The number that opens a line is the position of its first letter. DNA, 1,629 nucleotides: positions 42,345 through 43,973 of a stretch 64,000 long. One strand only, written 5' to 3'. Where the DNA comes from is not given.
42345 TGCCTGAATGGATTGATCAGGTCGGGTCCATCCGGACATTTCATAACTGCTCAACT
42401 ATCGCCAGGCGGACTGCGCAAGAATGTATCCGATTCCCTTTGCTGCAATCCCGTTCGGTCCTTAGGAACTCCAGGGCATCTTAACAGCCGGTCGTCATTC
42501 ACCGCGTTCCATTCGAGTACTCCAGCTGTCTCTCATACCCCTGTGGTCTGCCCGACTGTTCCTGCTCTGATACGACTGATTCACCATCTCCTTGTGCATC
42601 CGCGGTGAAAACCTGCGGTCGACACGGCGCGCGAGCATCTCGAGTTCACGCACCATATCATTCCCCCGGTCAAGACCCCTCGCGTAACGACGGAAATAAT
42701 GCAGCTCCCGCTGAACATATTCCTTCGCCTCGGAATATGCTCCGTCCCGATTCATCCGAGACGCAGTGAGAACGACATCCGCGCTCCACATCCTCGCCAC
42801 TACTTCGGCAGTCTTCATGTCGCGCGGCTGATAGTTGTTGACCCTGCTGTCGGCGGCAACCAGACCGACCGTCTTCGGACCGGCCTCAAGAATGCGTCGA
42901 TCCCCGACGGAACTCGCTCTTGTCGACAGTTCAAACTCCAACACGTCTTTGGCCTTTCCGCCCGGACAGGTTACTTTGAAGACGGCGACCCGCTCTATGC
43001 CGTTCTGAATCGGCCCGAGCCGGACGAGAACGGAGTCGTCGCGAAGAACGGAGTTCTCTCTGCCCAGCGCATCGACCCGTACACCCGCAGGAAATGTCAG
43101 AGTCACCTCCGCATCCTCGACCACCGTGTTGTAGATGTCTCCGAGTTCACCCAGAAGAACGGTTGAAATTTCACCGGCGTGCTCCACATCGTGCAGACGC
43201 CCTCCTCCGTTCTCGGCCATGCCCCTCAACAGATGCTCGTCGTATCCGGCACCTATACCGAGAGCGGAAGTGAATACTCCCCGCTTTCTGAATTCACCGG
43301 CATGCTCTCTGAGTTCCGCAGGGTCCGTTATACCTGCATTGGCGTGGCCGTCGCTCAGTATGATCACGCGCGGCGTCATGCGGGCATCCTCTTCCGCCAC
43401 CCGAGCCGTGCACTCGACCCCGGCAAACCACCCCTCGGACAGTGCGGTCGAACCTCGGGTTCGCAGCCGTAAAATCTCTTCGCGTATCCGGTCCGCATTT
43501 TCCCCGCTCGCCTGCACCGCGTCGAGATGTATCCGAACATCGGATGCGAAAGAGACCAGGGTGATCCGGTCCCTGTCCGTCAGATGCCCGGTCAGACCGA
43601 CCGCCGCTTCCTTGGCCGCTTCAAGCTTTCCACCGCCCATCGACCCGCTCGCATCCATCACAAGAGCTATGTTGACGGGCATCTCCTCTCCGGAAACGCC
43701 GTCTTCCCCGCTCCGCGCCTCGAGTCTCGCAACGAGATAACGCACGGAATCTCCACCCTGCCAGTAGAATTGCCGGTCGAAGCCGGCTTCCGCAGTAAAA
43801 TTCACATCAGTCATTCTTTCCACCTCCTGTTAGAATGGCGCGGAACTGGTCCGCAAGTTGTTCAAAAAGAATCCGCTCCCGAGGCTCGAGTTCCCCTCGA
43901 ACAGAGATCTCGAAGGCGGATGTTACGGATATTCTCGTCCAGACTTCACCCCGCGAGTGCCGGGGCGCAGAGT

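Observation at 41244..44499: Very GC-rich MerR / vWA / unknown-protein trio next to IS256: likely horizontally acquired three-component module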

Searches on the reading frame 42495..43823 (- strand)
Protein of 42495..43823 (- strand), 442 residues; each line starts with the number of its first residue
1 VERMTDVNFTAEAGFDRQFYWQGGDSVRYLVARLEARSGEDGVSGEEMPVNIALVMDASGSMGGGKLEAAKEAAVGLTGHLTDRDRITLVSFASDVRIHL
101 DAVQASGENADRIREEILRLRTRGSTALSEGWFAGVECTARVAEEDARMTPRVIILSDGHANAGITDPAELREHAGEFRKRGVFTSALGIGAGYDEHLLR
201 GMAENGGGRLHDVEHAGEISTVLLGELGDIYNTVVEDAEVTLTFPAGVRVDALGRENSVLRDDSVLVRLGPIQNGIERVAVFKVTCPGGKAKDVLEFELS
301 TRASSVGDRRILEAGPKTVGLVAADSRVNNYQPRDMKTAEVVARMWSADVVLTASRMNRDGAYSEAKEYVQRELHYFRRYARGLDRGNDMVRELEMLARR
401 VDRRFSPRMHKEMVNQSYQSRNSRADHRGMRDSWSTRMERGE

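Call 3: search_protein_families(library=pfam, proteins=[window:42495-43823:-], max_evalue=0.01)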
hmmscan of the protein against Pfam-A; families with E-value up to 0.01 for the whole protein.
window:42495-43823:- (442 aa): 3 families
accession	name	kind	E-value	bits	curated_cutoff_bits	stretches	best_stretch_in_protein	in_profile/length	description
PF00092.34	VWA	-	3.9e-17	63.4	23.8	1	51-217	1-166/174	von Willebrand factor type A domain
PF13519.12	VWA_2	-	1.2e-11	45.6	27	1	53-160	2-107/107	von Willebrand factor type A domain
PF13768.12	VWA_3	-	4.5e-09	37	27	1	51-211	2-154/155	von Willebrand factor type A domain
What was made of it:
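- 42495..43814 (-): ArnB-like vWA protein (439 aa from the conserved ATG; the ORF extends to the GTG at 43823). N-terminal strands plus beta-sandwich, a vWA domain with complete MIDAS, and a C-terminal four-helix bundle. Pfam VWA (call 3).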

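Call 4: search_protein_families(library=padloc, proteins=[window:42495-43823:-], max_evalue=0.01)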
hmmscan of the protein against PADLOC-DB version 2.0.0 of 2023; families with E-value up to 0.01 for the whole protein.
window:42495-43823:- (442 aa): 0 families

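Call 5: search_protein_families(library=ncbifam, proteins=[window:42495-43823:-], max_evalue=0.01)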
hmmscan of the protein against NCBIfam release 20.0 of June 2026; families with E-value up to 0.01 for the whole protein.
window:42495-43823:- (442 aa): 5 families
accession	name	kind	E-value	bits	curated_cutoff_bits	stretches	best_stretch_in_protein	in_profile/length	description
TIGR03788.1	marine_srt_targ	equivalog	5.5e-13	48.2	551.65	1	44-242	266-457/629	marine proteobacterial sortase target protein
TIGR02442.1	Cob-chelat-sub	hypoth_equivalog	1.1e-12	47.3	779.45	1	51-175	474-600/641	putative cobaltochelatase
TIGR02031.1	BchD-ChlD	equivalog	7.6e-06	24.9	499.55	1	54-169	428-543/608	magnesium chelatase ATPase subunit D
NF010238.0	PRK13685.1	subfamily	0.0001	21.5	432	1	52-194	99-248/335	hypothetical protein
TIGR03436.1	acidobact_VWFA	subfamily_domain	0.0018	17.8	81.25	1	46-129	63-142/324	VWA domain-containing protein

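Call 8: search_protein_families(library=phrogs, proteins=[window:42495-43823:-], max_evalue=0.01)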
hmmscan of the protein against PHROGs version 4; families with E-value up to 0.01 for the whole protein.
window:42495-43823:- (442 aa): 3 families
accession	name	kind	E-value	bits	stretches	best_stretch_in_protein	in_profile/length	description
phrog_7371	-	unknown function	0.00037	21.2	1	49-163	6-112/204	-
phrog_5359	-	unknown function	0.00047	20.8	1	49-202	27-187/229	-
phrog_850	-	DNA, RNA and nucleotide metabolism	0.004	17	1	50-167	282-400/476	RNA-binding protein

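Call 11: find_homologous_proteins(query=window:42495-43823:-, max_evalue=0.00001)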
Query window:42495-43823:- (442 aa): 380 proteins with E <= 0.00001 among 8000 candidates; the best 120 are listed.
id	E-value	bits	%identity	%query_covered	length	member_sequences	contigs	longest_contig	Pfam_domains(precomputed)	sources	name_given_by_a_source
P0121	4.7e-285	963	100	99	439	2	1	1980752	PF13768.13,PF00092.35,PF13519.13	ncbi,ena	-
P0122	1.6e-194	665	70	99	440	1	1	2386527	PF13768.13,PF00092.35,PF13519.13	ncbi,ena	-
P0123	7.3e-178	610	65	99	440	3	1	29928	PF13768.13,PF00092.35,PF13519.13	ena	-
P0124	4.7e-176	604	65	99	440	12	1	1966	PF13768.13,PF00092.35,PF13519.13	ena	-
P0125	2.9e-174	598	65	99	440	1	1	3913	PF13768.13,PF00092.35,PF13519.13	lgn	-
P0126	1.1e-173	596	64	99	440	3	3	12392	PF13768.13,PF00092.35,PF13519.13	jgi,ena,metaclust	metaclust:\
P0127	2.2e-172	592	65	99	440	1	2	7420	PF13768.13,PF00092.35,PF13519.13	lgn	-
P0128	2.7e-172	592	63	99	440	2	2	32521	PF13768.13,PF00092.35,PF13519.13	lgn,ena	-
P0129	1.3e-170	586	61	99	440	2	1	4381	PF13768.13,PF00092.35,PF13519.13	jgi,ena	-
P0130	1.6e-170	586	63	99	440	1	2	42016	PF13768.13,PF00092.35,PF13519.13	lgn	-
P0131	2.2e-170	585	64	99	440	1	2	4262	PF13768.13,PF00092.35,PF13519.13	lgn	-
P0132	2.5e-170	585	64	99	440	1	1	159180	PF13768.13,PF00092.35,PF13519.13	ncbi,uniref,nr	ncbi:vWA domain-containing protein [Sedimentimonas flavescens]|uniref:vWA domain-containing protein 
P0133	2.9e-170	585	62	99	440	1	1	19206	PF13768.13,PF00092.35,PF13519.13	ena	-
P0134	3.2e-170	585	64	99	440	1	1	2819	PF13768.13,PF00092.35,PF13519.13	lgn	-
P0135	4.4e-170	584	64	99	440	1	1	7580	PF13768.13,PF00092.35,PF13519.13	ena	-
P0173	4.1e-163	561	62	99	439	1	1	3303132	PF13768.13,PF00092.35,PF13519.13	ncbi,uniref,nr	ncbi:VWA domain-containing protein [Erythrobacter sp.]|uniref:vWA domain-containing protein n=1 Tax=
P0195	2.0e-158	546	61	99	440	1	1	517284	PF13768.13,PF00092.35,PF13519.13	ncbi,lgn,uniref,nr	ncbi:VWA domain-containing protein [Parafrankia sp. BMG5.11]|uniref:vWA domain-containing protein n=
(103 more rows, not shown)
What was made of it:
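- JGI names such as 'Ca-activated chloride channel homolog' (call 11).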

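Call 15: find_encoding_contigs(protein=P0122, flank=8000, max_places=2)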
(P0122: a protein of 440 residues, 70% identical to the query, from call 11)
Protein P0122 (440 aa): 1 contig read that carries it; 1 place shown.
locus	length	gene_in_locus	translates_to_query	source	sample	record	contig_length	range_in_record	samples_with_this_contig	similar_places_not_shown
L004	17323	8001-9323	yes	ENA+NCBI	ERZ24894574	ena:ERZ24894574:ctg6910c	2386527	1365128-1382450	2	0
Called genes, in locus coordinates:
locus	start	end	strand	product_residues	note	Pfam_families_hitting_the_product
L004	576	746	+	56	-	-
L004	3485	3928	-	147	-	-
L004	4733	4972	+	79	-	-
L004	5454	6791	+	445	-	PF02646:RmuC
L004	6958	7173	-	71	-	-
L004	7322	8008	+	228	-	PF00376:MerR, PF13411:MerR_1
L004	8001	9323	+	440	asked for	PF00092:VWA, PF13519:VWA_2, PF13768:VWA_3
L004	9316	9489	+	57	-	-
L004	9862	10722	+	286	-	-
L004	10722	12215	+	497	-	PF00012:HSP70, PF06723:MreB_Mbl, PF00012:HSP70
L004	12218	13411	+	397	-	PF05099:TerB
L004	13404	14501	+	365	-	PF01435:Peptidase_M48 (weak)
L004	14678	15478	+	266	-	PF00106:adh_short, PF08659:KR (weak), PF13561:adh_short_C2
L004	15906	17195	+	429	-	PF00285:Citrate_synt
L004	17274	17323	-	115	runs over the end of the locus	-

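Call 16: find_encoding_contigs(protein=P0173, flank=8000, max_places=2)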
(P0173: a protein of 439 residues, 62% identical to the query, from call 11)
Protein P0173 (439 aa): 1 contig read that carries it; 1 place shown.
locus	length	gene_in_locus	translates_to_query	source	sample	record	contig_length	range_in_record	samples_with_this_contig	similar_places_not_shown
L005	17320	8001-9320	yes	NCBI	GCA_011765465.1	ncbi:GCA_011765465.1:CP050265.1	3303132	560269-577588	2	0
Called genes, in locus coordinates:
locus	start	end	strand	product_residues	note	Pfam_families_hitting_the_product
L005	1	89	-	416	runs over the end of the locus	PF12704:MacB_PCD, PF02687:FtsX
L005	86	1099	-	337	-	PF25917:BSH_RND (faint), PF25919:BSH_CusB (weak), PF25973:BSH_CzcB (weak), PF25984:BSH_YknX (weak), PF25954:Beta-barrel_RND_2 (weak), PF25967:RND-MFP_C (weak), PF25989:YknX_C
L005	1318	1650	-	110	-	-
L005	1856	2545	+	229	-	-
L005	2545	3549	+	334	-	-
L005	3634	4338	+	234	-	-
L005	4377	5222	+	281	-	-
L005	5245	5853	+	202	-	PF11074:DUF2779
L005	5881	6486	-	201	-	-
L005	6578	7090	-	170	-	-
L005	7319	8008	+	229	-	PF00376:MerR, PF12728:HTH_17 (faint), PF13411:MerR_1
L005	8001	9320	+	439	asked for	PF00092:VWA, PF13519:VWA_2, PF13768:VWA_3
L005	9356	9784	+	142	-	PF11697:DUF3293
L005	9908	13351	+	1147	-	PF13482:RNase_H_2, PF13086:AAA_11 (weak), PF13245:AAA_19, PF13604:AAA_30, PF01443:Viral_helicase1 (faint), PF13087:AAA_12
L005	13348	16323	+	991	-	PF00004:AAA (faint), PF28530:DUF8426, PF07728:AAA_5, PF28529:McrB_lid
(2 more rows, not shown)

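Call 17: find_encoding_contigs(protein=P0195, flank=8000, max_places=2)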
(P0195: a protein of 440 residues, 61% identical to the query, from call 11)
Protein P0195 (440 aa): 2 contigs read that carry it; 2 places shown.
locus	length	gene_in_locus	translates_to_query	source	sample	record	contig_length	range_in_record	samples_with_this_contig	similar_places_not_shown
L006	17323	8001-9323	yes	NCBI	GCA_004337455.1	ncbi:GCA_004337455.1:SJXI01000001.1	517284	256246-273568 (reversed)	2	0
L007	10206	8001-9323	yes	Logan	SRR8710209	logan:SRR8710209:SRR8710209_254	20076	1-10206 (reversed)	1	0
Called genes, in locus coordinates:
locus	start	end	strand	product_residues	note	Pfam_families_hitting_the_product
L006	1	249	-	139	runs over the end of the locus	PF20118:DUF6508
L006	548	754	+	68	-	-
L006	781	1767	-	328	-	PF04471:Mrr_cat (weak)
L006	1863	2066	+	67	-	PF13560:HTH_31, PF12844:HTH_19, PF01381:HTH_3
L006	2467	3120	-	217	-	-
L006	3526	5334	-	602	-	PF13606:Ank_3 (faint), PF00023:Ank (faint), PF13857:Ank_5 (faint), PF12796:Ank_2, PF13637:Ank_4 (weak)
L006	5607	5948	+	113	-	-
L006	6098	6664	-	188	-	PF13328:HD_4, PF01966:HD (weak)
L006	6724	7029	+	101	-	-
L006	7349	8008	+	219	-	PF00376:MerR (weak), PF13411:MerR_1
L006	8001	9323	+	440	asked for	PF00092:VWA, PF13519:VWA_2, PF13768:VWA_3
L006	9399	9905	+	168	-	-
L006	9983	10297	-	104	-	-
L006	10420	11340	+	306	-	PF03747:ADP_ribosyl_GH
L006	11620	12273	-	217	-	-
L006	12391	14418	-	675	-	PF13521:AAA_28 (faint), PF13671:AAA_33 (faint), PF07728:AAA_5 (faint), PF25199:nSTAND_NTPase5 (faint), PF13604:AAA_30 (faint), PF00004:AAA, PF13191:AAA_16 (weak), PF00004:AAA, +10 more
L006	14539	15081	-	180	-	PF00583:Acetyltransf_1 (weak), PF13302:Acetyltransf_3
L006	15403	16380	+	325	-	PF13280:WYL, PF25583:WCX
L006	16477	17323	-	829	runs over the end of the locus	PF03235:GmrSD_N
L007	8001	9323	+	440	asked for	PF00092:VWA, PF13519:VWA_2, PF13768:VWA_3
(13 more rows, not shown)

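Call 21: search_protein_families(library=pfam, proteins=[L006:9399-9905:+, L004:9862-10722:+, L004:9316-9489:+], max_evalue=0.1)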
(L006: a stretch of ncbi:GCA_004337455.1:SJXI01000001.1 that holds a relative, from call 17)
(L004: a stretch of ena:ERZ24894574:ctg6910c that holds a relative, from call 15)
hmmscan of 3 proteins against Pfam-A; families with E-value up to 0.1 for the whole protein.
L006:9399-9905:+ (168 aa): 0 families

L004:9862-10722:+ (286 aa): 9 families
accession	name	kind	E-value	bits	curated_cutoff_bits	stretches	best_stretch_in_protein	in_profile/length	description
PF01025.24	GrpE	-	8.8e-05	22.7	25.8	1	113-275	10-163/165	GrpE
PF17114.10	Nod1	-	0.0027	18.3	28.2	1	74-149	27-100/145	Gef2-related medial cortical node protein Nod1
PF13339.11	AATF-Che1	-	0.0091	17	24.7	1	113-195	41-101/137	Apoptosis antagonizing transcription factor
PF05218.19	DUF713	-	0.017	15.3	24.5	1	104-203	42-151/185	Protein of unknown function (DUF713)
PF03706.18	LPG_synthase_TM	-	0.023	14.6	33.4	1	26-77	202-257/302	Lysylphosphatidylglycerol synthase TM region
PF20675.2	MPH2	-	0.034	15.4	29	1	114-158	39-82/107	Maintenance of Photosystem II under High light 2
PF06657.18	Cep57_MT_bd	-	0.055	14.4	31.3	0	110-160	28-76/77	Centrosome microtubule-binding domain of Cep57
PF03800.19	Nuf2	-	0.063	13.9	25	0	147-217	20-100/141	Nuf2 family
PF02529.20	PetG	-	0.089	13.1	23.7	0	57-84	5-32/36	Cytochrome B6-F complex subunit 5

L004:9316-9489:+ (57 aa): 0 families

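Call 24: find_related_loci(query=A1, collection=genome_contigs, flank=10000)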
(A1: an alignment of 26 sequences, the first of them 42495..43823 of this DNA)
Query A1 (442 aa) in genome_contigs; peptide patterns used: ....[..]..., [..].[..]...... (x = any residue, [..] = any of these).
245 stretches matched a pattern; 192 encode a relative of the query (tblastn E <= 1e-3); the best 80 are kept; 80 distinct loci.
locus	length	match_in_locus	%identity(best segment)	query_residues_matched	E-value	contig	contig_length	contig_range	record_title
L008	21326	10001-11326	69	2-442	0e+0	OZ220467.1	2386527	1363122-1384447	MAG: Thermodesulfobacteriota bacterium isolate aae6c288-ea75-4acf-8f30-d59ed56bdf13 genome assembly, chromosome: 1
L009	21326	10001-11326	64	2-442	0e+0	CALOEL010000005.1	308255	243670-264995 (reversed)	MAG: uncultured Alphaproteobacteria bacterium isolate LOGT_bin.0110 genome assembly, contig: contig_80494, whole genome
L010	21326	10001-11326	64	2-442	0e+0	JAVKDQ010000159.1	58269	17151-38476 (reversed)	MAG: Roseovarius sp. isolate F3-SA18-17 k141_92732, whole genome shotgun sequence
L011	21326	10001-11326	65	2-442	0e+0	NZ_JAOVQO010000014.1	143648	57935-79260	Defluviimonas sp. WL0024 NODE_14_length_143648_cov_44.918430, whole genome shotgun sequence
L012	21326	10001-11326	64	2-442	5e-180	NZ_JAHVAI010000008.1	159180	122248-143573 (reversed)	Sedimentimonas flavescens strain B57 contig8, whole genome shotgun sequence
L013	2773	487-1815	64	2-442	0e+0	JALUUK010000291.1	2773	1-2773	MAG: Acidobacteria bacterium isolate 128-326_metabat1_scaf2bin.003 128-326_scaffold_24128_c1, whole genome shotgun seque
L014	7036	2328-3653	62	2-442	3e-176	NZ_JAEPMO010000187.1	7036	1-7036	MAG: Marivita sp. isolate HCUG1433-5 k141_9368_length_7036_cov_11.0722, whole genome shotgun sequence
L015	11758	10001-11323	63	3-442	2e-171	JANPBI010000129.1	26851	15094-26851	MAG: Rhodobacterales bacterium isolate VAR_78_metabat_98 VAR_78_k141_3198591, whole genome shotgun sequence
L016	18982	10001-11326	63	2-442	3e-170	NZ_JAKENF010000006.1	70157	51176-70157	Alitabrizicola rongguiensis strain J26 NODE_6_length_70157_cov_208.748623, whole genome shotgun sequence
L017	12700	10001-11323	62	3-442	4e-167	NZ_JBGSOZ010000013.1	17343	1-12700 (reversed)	MAG: Aestuariivirga sp. isolate JTS-AC292 k141_3930065, whole genome shotgun sequence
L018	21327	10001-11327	62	2-442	2e-166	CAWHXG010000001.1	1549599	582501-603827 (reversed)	MAG: uncultured Alphaproteobacteria bacterium isolate MFD03250.bin.2.30 genome assembly, contig: contig_13535, whole gen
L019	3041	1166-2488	60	3-442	2e-174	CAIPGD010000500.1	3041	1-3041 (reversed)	uncultured bacterium isolate Ja1_bin-2358 genome assembly, contig: bin-2358:500/586, whole genome shotgun sequence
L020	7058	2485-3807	62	3-442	1e-164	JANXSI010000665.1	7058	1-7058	MAG: Devosia sp. isolate 337R_metabat_105_sub 337R_k141_412776, whole genome shotgun sequence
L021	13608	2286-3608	60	3-442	2e-163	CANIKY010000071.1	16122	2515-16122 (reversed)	MAG: Rhodobacteraceae bacterium isolate RH-15aug16-285 genome assembly, contig: RH-15aug16-C7512, whole genome shotgun s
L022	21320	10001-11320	60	4-442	3e-159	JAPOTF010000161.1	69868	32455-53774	MAG: Roseovarius sp. isolate CAR3_bin_17 NODE_124_length_69868_cov_9.51741, whole genome shotgun sequence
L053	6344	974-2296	40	4-440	1e-79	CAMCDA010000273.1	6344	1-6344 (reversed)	MAG: Asaia bogorensis isolate MaE-04nov19-372 genome assembly, contig: MaE-04nov19-C24896, whole genome shotgun sequence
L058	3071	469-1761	36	1-431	3e-78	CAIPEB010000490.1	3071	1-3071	MAG: uncultured Planctomycetaceae bacterium isolate LaPlata-15m-b_bin-253 genome assembly, contig: bin-253:490/789, whol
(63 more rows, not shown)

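Call 32: search_protein_families(library=pfam, alignment_id=A3, max_evalue=0.001)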
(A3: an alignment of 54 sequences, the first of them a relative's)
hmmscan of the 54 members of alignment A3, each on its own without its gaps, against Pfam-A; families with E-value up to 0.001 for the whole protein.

A. member 1, L005:9356-9781:+ (142 aa): 1 family
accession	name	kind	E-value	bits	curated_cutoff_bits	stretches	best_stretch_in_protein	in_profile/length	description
PF11697.13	DUF3293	-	9e-20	71.5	25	1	54-127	1-73/73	Protein of unknown function (DUF3293)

B. families by the number of members that match (of 54 scanned): 18 families
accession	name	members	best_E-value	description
PF03747.19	ADP_ribosyl_GH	5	2e-62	ADP-ribosylglycohydrolase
PF13772.11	AIG2_2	4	1.3e-08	AIG2-like family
PF00106.31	adh_short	3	1.4e-50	short chain dehydrogenase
PF13561.12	adh_short_C2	3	9.4e-49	Enoyl-(Acyl carrier protein) reductase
PF08659.16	KR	3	1.5e-12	KR domain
PF00459.30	Inositol_P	2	5e-28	Inositol monophosphatase family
PF06094.17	GGACT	2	7.4e-08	Gamma-glutamyl cyclotransferase, AIG2-like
PF08238.18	Sel1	1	1.1e-152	Sel1 repeat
PF23310.1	TPR_27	1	1.7e-21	Plant tetratrico peptide repeats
PF00239.26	Resolvase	1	4e-21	Resolvase, N terminal domain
PF11697.13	DUF3293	1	9e-20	Protein of unknown function (DUF3293)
PF13610.12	DDE_Tnp_IS240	1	2.1e-09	DDE domain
PF01370.27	Epimerase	1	0.00011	NAD dependent epimerase/dehydratase family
PF11781.13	Zn_ribbon_RRN7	1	0.00014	Zinc-finger of RNA-polymerase I-specific TFIIB, Rrn7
PF03861.19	ANTAR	1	0.0004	ANTAR domain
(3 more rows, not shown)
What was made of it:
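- ARG is the commonest identifiable gene right after vWA (5/54 by Pfam, call 32).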

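Call 39: search_protein_families(library=pfam, proteins=[L053:2296-3243:+, L013:1853-2479:+], max_evalue=0.01)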
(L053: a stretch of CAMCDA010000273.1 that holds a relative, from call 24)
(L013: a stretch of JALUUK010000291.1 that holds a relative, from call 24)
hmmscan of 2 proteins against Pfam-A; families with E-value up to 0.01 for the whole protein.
L053:2296-3243:+ (316 aa): 1 family
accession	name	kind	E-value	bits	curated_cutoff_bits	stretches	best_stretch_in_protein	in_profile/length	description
PF13772.11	AIG2_2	-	2.2e-05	25.2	27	1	57-131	4-83/83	AIG2-like family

L013:1853-2479:+ (209 aa): 0 families

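Call 43: search_solved_structures(query=A1, max_evalue=0.01)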
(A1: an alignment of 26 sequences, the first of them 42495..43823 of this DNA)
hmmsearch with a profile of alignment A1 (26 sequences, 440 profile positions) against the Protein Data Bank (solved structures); distinct sequences matched with E-value up to 0.01: 20.
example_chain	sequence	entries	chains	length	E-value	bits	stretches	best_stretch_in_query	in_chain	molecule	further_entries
6fpy_A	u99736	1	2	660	2.5e-15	59.2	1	44-272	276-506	Inter-alpha-trypsin inhibitor heavy chain H1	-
6fpz_A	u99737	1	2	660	4.3e-14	55.1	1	44-272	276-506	Inter-alpha-trypsin inhibitor heavy chain H1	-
8s05_A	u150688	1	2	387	7.3e-14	54.4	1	51-239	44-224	Conserved protein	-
9c4f_I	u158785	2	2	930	1.6e-11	46.6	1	44-208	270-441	Inter-alpha-trypsin inhibitor heavy chain H4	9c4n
4cn8_A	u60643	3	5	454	3.4e-05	25.8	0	147-219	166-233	PROXIMAL THREAD MATRIX PROTEIN 1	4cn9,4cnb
9vlg_A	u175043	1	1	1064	0.00058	21.7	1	45-135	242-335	Isoform 2 of Voltage-dependent calcium channel subunit alpha-2/delta-1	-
8hlp_F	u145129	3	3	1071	0.00059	21.7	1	45-135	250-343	Voltage-dependent calcium channel subunit alpha-2/delta-1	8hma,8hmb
7xlq_D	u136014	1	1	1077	0.00059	21.7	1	45-135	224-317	Voltage-dependent calcium channel subunit alpha-2/delta-1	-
8if3_A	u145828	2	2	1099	0.00061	21.7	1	45-135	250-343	Voltage-dependent calcium channel subunit alpha-2/delta-1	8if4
6jp8_F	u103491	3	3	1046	0.00061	21.7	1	45-134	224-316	Voltage-dependent calcium channel subunit alpha-2/delta-1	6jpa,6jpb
7mix_D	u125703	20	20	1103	0.00061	21.7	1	45-135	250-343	Voltage-dependent calcium channel subunit alpha-2/delta-1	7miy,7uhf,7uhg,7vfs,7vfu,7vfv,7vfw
8eog_D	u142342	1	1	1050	0.00061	21.7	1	45-134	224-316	Voltage-dependent calcium channel subunit alpha-2/delta-1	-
8x90_B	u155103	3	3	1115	0.00062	21.6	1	45-135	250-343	Voltage-dependent calcium channel subunit alpha-2/delta-1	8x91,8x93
6jp5_F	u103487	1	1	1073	0.00063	21.6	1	45-134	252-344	Voltage-dependent calcium channel subunit alpha-2/delta-1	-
7jpk_F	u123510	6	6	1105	0.00066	21.5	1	45-134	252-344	Voltage-dependent calcium channel subunit alpha-2/delta-1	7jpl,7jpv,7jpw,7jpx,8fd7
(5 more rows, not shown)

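Call 77: search_dna_similar(query=window:42495-43814:-, collection=plasmids, mode=protein, max_evalue=1e-20, max_rows=15)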
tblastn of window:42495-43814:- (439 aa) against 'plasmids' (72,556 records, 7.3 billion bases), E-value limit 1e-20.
Records with a match: 2; places in all: 2; records where one place covers at least 80% of the query: 1.
Best place of each record, by identity: 60-80% 1; <60% 1.
By first word of the organism name: Haematobacter 1; Deinococcus 1.
By predicted mobility (MOB-suite, as given by PLSDB): non-mobilizable 2.
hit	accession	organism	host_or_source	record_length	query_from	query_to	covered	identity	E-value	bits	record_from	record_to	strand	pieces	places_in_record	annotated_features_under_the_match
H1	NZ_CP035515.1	Haematobacter massiliensis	single cell,human skin swab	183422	1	405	92%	62.7%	9e-144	460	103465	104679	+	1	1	VWA domain-containing protein | helix-turn-helix domain-containing protein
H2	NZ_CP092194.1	Deinococcus sp. KNUC1210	Setaria viridis,cell ...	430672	41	284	56%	34.4%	8e-21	102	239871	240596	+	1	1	VWA domain-containing protein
